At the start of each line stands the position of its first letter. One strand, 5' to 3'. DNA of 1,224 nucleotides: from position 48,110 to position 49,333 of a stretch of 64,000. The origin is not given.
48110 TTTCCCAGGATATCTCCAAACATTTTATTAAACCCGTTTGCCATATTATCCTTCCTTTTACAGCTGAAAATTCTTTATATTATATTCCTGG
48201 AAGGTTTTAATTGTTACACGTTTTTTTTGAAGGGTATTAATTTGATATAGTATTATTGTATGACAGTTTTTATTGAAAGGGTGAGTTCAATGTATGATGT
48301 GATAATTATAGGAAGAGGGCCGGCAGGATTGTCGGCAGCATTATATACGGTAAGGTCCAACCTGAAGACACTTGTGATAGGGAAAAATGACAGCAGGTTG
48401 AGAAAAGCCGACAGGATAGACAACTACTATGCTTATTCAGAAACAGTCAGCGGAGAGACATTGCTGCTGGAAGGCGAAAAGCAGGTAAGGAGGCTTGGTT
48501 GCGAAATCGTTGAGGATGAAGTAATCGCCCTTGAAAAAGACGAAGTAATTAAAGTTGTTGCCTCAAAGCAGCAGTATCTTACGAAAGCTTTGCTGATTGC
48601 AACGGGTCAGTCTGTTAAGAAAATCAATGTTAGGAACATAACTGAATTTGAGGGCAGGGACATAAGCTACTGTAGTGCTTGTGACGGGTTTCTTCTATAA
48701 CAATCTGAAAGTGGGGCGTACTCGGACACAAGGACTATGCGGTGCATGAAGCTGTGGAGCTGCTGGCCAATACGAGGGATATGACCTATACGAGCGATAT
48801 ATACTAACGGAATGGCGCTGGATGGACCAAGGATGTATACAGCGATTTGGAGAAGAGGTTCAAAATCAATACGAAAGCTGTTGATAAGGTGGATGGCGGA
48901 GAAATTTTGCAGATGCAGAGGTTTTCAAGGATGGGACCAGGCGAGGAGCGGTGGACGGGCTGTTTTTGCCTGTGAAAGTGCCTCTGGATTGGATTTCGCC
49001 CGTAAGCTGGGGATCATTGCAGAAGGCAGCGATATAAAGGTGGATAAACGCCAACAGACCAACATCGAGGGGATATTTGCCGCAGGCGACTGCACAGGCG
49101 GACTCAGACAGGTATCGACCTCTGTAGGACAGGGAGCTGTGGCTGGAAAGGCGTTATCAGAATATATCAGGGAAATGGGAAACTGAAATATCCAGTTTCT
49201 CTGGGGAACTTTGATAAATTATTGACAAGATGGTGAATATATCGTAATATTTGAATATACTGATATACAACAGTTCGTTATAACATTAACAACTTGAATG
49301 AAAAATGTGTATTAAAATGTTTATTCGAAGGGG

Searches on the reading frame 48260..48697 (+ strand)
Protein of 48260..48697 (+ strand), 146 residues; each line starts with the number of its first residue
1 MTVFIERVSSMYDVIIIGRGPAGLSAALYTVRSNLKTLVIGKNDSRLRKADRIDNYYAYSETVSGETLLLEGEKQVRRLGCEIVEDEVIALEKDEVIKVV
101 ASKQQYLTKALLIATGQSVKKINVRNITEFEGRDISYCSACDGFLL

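Call 55: search_protein_families(library=pfam, proteins=[window:48260-48697:+], max_evalue=0.01)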
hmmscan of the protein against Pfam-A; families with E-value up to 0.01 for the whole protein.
window:48260-48697:+ (146 aa): 9 families
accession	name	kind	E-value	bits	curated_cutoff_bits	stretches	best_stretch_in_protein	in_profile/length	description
PF07992.20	Pyr_redox_2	-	3.7e-13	50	26.1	1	12-144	1-136/291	Pyridine nucleotide-disulphide oxidoreductase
PF01266.30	DAO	-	5.8e-07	29.8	27.9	1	13-43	1-31/353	FAD dependent oxidoreductase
PF01134.28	GIDA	-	2.4e-06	27.3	22.1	1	13-46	1-34/391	Glucose inhibited division protein A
PF03486.20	HI0933_like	-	3.9e-06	26.9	50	1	13-49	2-38/244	HI0933-like protein Rossmann domain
PF13738.12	Pyr_redox_3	-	6.6e-06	26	30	1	15-62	1-45/305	Pyridine nucleotide-disulphide oxidoreductase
PF01946.23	Thi4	-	9.4e-05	22.2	26.2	1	12-42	18-49/235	Thi4 family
PF00890.30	FAD_binding_2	-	0.00011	22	20.4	1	13-45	1-33/414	FAD binding domain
PF12831.13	FAD_oxidored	-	0.00046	20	27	1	13-44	1-32/416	FAD dependent oxidoreductase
PF13450.12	NAD_binding_8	-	0.0097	16.6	21.9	0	16-44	1-29/68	NAD(P)-binding Rossmann-like domain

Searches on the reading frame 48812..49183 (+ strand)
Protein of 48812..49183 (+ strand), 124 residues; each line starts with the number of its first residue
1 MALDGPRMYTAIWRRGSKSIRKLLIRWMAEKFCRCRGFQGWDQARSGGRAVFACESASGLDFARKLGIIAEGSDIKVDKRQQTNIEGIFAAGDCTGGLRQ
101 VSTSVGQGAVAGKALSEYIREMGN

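Call 55: search_protein_families(library=pfam, proteins=[window:48812-49183:+], max_evalue=0.01)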
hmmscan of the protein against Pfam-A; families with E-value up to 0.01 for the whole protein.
window:48812-49183:+ (124 aa): 1 family
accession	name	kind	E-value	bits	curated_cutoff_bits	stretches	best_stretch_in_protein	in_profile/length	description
PF07992.20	Pyr_redox_2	-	2.2e-08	34.3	26.1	1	64-108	245-291/291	Pyridine nucleotide-disulphide oxidoreductase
